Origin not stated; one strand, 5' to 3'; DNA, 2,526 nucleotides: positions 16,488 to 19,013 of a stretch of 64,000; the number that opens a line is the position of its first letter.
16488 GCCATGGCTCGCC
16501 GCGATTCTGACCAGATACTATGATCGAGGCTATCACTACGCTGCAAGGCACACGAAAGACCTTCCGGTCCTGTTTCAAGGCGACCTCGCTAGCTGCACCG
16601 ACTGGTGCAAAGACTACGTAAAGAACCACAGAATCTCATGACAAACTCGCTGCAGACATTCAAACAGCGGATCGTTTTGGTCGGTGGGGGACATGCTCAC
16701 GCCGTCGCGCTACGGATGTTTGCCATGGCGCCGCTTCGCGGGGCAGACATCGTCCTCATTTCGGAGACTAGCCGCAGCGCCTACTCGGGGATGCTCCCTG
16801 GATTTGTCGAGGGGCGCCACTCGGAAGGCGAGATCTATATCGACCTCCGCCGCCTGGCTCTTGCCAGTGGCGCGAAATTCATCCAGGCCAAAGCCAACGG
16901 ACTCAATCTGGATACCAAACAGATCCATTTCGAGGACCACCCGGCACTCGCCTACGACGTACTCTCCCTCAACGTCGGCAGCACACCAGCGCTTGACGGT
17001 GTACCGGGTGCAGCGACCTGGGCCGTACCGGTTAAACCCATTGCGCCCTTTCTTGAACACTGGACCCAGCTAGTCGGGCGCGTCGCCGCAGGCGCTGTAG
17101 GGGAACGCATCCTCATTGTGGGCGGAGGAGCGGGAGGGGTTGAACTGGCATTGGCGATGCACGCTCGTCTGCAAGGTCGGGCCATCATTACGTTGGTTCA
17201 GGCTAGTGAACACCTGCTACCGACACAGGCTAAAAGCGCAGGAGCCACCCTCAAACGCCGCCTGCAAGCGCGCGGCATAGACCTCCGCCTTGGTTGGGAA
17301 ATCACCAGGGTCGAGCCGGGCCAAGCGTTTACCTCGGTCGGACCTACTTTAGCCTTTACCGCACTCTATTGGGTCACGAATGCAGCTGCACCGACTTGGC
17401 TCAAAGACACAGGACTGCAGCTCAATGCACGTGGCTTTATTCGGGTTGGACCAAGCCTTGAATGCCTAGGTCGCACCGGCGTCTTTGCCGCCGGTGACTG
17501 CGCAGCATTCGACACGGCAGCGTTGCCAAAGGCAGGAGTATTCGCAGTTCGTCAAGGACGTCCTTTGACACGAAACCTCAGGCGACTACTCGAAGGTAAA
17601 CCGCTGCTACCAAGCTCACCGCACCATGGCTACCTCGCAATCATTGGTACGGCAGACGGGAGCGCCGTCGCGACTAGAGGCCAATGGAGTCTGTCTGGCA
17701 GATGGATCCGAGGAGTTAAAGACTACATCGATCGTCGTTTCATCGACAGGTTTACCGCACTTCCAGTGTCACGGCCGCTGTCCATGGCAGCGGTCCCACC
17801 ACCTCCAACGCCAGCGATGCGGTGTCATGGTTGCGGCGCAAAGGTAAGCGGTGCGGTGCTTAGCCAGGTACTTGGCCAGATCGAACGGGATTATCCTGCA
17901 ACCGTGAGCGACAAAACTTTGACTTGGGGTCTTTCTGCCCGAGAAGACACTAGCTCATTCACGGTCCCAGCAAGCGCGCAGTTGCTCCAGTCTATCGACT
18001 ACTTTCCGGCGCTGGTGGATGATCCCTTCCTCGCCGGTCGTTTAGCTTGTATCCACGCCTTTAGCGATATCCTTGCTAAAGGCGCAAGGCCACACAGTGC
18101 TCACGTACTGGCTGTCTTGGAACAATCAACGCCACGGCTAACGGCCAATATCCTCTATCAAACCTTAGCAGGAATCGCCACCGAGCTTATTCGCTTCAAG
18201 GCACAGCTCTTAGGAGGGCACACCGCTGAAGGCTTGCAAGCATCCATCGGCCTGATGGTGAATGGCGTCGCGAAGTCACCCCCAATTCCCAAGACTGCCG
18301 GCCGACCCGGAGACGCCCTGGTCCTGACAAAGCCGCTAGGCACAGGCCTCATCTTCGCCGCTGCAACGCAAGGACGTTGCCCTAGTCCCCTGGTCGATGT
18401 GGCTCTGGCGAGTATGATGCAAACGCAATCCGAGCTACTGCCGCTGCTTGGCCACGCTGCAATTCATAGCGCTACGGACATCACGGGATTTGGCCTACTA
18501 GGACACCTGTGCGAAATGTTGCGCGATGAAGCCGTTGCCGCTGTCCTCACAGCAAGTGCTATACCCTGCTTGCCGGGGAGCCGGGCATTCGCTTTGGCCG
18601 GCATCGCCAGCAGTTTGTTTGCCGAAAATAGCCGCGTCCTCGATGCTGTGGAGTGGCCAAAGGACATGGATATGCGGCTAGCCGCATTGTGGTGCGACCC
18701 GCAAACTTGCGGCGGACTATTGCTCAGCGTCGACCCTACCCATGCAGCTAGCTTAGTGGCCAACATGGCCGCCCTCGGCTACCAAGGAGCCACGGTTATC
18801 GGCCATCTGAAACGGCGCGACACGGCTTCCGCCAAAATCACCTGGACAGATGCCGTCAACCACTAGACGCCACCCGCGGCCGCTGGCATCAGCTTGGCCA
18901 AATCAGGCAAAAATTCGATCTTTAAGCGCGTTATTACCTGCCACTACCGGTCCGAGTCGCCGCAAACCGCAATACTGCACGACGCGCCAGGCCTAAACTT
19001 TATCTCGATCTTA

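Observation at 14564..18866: Compact selenium module: selU translationally coupled to an FAD-oxidoreductase::SelD fusion, led by a secreted transglutaminase-like gene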

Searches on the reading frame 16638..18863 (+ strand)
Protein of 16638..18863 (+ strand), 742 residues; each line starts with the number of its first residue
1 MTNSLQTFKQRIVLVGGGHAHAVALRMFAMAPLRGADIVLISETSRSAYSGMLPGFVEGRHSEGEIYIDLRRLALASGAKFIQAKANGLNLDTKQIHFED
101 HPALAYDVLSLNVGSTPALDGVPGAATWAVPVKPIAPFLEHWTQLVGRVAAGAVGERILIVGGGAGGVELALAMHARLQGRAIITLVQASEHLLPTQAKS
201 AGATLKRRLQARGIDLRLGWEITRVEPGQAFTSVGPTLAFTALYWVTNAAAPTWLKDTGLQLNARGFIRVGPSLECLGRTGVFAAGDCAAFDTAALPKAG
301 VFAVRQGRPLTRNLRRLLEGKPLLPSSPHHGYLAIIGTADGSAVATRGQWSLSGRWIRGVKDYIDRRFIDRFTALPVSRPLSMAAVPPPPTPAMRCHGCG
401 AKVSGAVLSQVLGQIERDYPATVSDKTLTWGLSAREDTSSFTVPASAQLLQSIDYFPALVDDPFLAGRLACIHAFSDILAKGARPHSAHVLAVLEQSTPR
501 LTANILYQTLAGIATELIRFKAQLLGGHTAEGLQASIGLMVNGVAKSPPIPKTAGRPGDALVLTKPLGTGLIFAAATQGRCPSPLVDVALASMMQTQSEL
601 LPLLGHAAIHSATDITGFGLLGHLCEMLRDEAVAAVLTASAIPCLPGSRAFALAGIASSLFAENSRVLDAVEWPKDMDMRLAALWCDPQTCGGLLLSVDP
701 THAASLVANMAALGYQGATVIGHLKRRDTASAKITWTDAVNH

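Call 6: search_protein_families(library=pfam, proteins=[window:16638-18863:+], max_evalue=0.01)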
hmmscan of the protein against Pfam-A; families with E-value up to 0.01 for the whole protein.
window:16638-18863:+ (742 aa): 4 families
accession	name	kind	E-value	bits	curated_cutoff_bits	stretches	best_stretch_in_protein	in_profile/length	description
PF07992.20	Pyr_redox_2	-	2.4e-25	90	26.1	1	11-305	2-289/291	Pyridine nucleotide-disulphide oxidoreductase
PF02769.27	AIRS_C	-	1.3e-15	58.3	23.1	1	556-728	1-149/156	AIR synthase related protein, C-terminal domain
PF00586.29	AIRS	-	4.5e-11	43.6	24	1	440-544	6-111/112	AIR synthase related protein, N-terminal domain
PF00070.33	Pyr_redox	-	6.8e-08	33.4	22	1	157-229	1-70/82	Pyridine nucleotide-disulphide oxidoreductase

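Call 7: search_protein_families(library=ncbifam, proteins=[window:16638-18863:+], max_evalue=0.01)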
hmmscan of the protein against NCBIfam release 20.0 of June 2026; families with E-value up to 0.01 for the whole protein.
window:16638-18863:+ (742 aa): 32 families (the best 25 are shown)
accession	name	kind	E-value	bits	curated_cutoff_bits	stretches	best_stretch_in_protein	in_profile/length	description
TIGR04369.1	fusion_not_SelD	hypoth_equivalog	5.6e-141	471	700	1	14-709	1-692/701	oxidoreductase/SelD-related fusion protein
TIGR03169.1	Nterm_to_SelD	hypoth_equivalog_domain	1e-120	403.5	310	1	12-372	2-365/365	pyridine nucleotide-disulfide oxidoreductase family protein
TIGR00476.1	selD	equivalog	4.1e-71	239.7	125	1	394-702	6-310/311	selenide, water dikinase SelD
NF002098.0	PRK00943.1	equivalog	9.6e-51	172.7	299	1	397-734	15-344/347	selenide, water dikinase SelD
NF010705.0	PRK14105.1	equivalog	3.8e-24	85.2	291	1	395-650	13-276/345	selenide, water dikinase SelD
TIGR01379.1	thiL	equivalog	6.7e-12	45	184.15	1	449-646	45-240/320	thiamine-phosphate kinase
TIGR04049.1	AIR_rel_sll0787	hypoth_equivalog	7.8e-11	41.6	321.3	1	437-647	45-246/318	sll0787 family AIR synthase-like protein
NF045765.1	PhenlGlyoxDHPadH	equivalog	3.6e-10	39.3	475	1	12-290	5-278/416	NADH-dependent phenylglyoxylate dehydrogenase subunit epsilon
TIGR04050.1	MSMEG_0567_Cter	hypoth_equivalog_domain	8.2e-10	38.6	312.2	1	443-644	39-228/296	MSMEG_0567/sll0787 family protein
TIGR02053.1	MerA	equivalog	1.1e-09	37.8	454.45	1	128-289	138-308/465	mercury(II) reductase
NF003437.0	PRK04965.1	equivalog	6e-09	35.4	392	1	84-293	79-279/378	NADH:flavorubredoxin reductase NorW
NF049943.1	SQR_III_seleno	exception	7.9e-09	34.9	525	1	11-125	2-116/406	type III sulfide quinone reductase, selenoprotein subtype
TIGR01350.1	lipoamide_DH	equivalog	1.5e-08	33.8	408.8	1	153-290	168-310/461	dihydrolipoyl dehydrogenase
NF004351.0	PRK05731.1-4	equivalog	1.7e-07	30.7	324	1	466-642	74-247/321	thiamine-phosphate kinase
NF005883.0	PRK07845.1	equivalog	2e-07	30.4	479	1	153-308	175-328/466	NAD(P)H-quinone dehydrogenase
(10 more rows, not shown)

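Call 10: find_homologous_proteins(query=window:16638-18863:+, max_evalue=1e-10)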
Query window:16638-18863:+ (742 aa): 7280 proteins with E <= 1e-10 among 8000 candidates; the best 120 are listed.
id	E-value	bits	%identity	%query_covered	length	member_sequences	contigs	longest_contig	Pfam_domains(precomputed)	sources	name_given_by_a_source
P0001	0.0e+0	1652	100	100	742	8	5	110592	PF07992.21,PF00070.34,PF00586.30,PF02769.28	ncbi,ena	-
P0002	0.0e+0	1487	90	100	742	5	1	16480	PF07992.21,PF00070.34,PF00586.30,PF02769.28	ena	-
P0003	0.0e+0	1031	65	99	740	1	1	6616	PF07992.21,PF00070.34,PF00586.30,PF02769.28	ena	-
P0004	0.0e+0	1018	65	99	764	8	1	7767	PF07992.21,PF00070.34,PF00586.30,PF02769.28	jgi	-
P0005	6.9e-200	684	49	97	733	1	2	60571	PF07992.21,PF00070.34,PF00586.30,PF02769.28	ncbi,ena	-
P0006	1.7e-198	679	46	97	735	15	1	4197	PF07992.21,PF00070.34,PF00586.30,PF02769.28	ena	-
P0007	3.7e-193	662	46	98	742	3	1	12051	PF07992.21,PF00070.34,PF00586.30,PF02769.28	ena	-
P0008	8.9e-191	654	45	97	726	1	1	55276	PF07992.21,PF00070.34,PF00586.30,PF02769.28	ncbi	-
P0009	5.1e-190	651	47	97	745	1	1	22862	PF07992.21,PF00070.34,PF00586.30,PF02769.28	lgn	-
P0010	7.1e-189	648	48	98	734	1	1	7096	PF07992.21,PF00070.34,PF00586.30,PF02769.28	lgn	-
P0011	1.7e-188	646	47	97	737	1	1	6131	PF07992.21,PF00070.34,PF00586.30,PF02769.28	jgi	-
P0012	3.9e-184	632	45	96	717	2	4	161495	PF07992.21,PF00070.34,PF00586.30,PF02769.28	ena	-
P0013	8.1e-183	628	44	99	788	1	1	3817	PF07992.21,PF00070.34,PF00586.30,PF02769.28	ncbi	-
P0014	9.1e-166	571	43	96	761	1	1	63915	PF07992.21,PF00070.34,PF00586.30,PF02769.28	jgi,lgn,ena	-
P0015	2.9e-163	563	41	96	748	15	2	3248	PF07992.21,PF00070.34,PF00586.30,PF02769.28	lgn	-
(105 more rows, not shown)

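Call 14: find_encoding_contigs(protein=P0001, flank=6000, max_places=4)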
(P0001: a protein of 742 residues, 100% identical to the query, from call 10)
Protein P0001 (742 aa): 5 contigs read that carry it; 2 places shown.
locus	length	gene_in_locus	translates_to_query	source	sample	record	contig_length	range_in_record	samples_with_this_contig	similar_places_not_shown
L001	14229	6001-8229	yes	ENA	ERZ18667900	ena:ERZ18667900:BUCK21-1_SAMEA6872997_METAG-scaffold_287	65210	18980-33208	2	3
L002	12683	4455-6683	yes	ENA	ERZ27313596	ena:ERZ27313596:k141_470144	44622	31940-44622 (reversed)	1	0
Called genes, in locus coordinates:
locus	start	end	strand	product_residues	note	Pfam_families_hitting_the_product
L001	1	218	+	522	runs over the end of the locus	PF00171:Aldedh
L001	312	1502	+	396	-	-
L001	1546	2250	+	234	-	PF09335:VTT_dom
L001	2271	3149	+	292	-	PF12787:EcsC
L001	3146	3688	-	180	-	PF00719:Pyrophosphatase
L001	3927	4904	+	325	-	PF01841:Transglut_core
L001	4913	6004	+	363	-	PF00581:Rhodanese (weak), PF26341:AAA_SelU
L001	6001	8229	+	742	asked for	PF07992:Pyr_redox_2, PF00070:Pyr_redox, PF00586:AIRS, PF02769:AIRS_C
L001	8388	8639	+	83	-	-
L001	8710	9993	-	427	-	PF00201:UDPGT, PF06722:EryCIII-like_C, PF04101:Glyco_tran_28_C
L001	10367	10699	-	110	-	PF03840:SecG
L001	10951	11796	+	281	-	PF00793:DAHP_synth_1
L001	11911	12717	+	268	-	PF01522:Polysacc_deac_1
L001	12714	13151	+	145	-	PF00903:Glyoxalase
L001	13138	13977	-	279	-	PF08501:Shikimate_dh_N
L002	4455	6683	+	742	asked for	PF07992:Pyr_redox_2, PF00070:Pyr_redox, PF00586:AIRS, PF02769:AIRS_C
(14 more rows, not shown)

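Call 15: find_encoding_contigs(protein=P0002, flank=6000, max_places=3)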
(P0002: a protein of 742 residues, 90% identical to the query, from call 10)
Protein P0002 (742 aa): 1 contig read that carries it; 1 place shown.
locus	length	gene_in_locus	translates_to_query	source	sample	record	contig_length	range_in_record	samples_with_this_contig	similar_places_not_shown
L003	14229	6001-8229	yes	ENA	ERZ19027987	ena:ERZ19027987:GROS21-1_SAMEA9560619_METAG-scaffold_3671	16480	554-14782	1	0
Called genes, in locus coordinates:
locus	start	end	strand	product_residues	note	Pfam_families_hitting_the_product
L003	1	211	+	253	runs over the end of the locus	?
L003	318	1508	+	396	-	-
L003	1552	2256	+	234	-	PF09335:VTT_dom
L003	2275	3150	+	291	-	PF12787:EcsC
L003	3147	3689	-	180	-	PF00719:Pyrophosphatase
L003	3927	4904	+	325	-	PF01841:Transglut_core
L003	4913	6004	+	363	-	PF00581:Rhodanese (faint), PF26341:AAA_SelU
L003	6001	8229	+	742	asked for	PF07992:Pyr_redox_2, PF00070:Pyr_redox, PF00586:AIRS, PF02769:AIRS_C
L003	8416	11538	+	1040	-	PF14559:TPR_19 (faint), PF13174:TPR_6 (faint)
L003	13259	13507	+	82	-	-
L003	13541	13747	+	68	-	-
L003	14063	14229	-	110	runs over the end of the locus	PF03840:SecG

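Call 16: find_encoding_contigs(protein=P0004, flank=6000, max_places=2)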
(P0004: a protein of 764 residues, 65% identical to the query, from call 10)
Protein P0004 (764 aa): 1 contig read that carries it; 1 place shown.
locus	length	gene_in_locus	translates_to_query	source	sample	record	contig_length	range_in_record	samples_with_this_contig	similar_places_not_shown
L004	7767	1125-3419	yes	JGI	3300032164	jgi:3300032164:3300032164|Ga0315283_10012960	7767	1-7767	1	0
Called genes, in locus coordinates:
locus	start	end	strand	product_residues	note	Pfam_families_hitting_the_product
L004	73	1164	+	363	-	PF00581:Rhodanese (weak), PF13191:AAA_16 (faint), PF26341:AAA_SelU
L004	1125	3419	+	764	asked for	PF07992:Pyr_redox_2, PF00070:Pyr_redox, PF00586:AIRS, PF02769:AIRS_C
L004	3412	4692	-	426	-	PF03033:Glyco_transf_28 (faint), PF00201:UDPGT, PF06722:EryCIII-like_C, PF04101:Glyco_tran_28_C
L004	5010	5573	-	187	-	-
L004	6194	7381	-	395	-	PF13173:AAA_14, PF13635:DUF4143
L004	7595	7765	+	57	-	?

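Call 17: find_encoding_contigs(protein=P0005, flank=6000, max_places=2)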
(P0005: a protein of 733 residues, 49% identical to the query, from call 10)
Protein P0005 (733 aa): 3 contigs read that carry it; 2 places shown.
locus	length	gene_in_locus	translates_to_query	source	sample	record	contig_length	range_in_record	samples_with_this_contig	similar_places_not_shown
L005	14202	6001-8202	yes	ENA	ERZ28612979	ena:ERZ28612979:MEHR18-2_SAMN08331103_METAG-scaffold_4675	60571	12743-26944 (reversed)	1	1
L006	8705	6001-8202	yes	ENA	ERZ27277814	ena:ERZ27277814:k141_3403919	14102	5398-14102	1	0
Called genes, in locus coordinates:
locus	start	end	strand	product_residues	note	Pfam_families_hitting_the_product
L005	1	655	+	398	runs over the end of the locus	-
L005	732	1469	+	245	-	PF00106:adh_short, PF13561:adh_short_C2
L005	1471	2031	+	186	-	PF00908:dTDP_sugar_isom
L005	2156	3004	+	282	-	-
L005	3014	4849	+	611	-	PF13646:HEAT_2 (faint)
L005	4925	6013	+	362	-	PF00581:Rhodanese (faint), PF26341:AAA_SelU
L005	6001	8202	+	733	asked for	PF07992:Pyr_redox_2, PF00070:Pyr_redox, PF00586:AIRS, PF02769:AIRS_C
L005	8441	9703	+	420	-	-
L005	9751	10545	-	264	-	PF01145:Band_7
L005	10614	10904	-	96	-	-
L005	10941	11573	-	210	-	-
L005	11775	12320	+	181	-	PF03232:COQ7 (faint), PF13668:Ferritin_2 (weak), PF00210:Ferritin, PF02915:Rubrerythrin, PF09537:DUF2383 (faint)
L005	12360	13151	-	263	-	-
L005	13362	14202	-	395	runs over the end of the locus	-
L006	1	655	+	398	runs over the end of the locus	-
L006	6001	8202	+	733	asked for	PF07992:Pyr_redox_2, PF00070:Pyr_redox, PF00586:AIRS, PF02769:AIRS_C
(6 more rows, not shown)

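Call 18: find_encoding_contigs(protein=P0008, flank=6000, max_places=2)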
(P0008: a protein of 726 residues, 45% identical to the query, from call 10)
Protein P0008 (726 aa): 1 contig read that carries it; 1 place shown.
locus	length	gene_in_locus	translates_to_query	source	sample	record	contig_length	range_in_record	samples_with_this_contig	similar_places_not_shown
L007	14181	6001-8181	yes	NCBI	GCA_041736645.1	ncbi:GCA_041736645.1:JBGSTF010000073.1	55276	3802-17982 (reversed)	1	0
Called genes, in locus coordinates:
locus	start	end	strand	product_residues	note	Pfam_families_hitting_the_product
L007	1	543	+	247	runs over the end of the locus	PF00106:adh_short, PF13561:adh_short_C2 (weak)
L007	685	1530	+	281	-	-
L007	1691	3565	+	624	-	PF13646:HEAT_2 (faint)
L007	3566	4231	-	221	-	-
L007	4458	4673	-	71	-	-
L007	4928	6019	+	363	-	PF26341:AAA_SelU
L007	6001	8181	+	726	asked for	PF07992:Pyr_redox_2, PF00070:Pyr_redox (weak), PF00586:AIRS, PF02769:AIRS_C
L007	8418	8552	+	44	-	-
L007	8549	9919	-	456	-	PF03349:Toluene_X, PF01389:OmpA_membrane (faint)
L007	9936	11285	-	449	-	PF00326:Peptidase_S9 (faint), PF03583:LIP (faint)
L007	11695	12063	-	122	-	-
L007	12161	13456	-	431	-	PF22148:Fervidolysin_NPro-like (faint), PF00082:Peptidase_S8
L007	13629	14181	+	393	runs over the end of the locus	PF13432:TPR_16 (weak), PF25064:ARM_TT21_5th (weak), PF14559:TPR_19, PF13424:TPR_12 (weak), PF13432:TPR_16 (weak), PF14559:TPR_19 (weak), PF07719:TPR_2 (weak), PF13414:TPR_11 (weak), +19 more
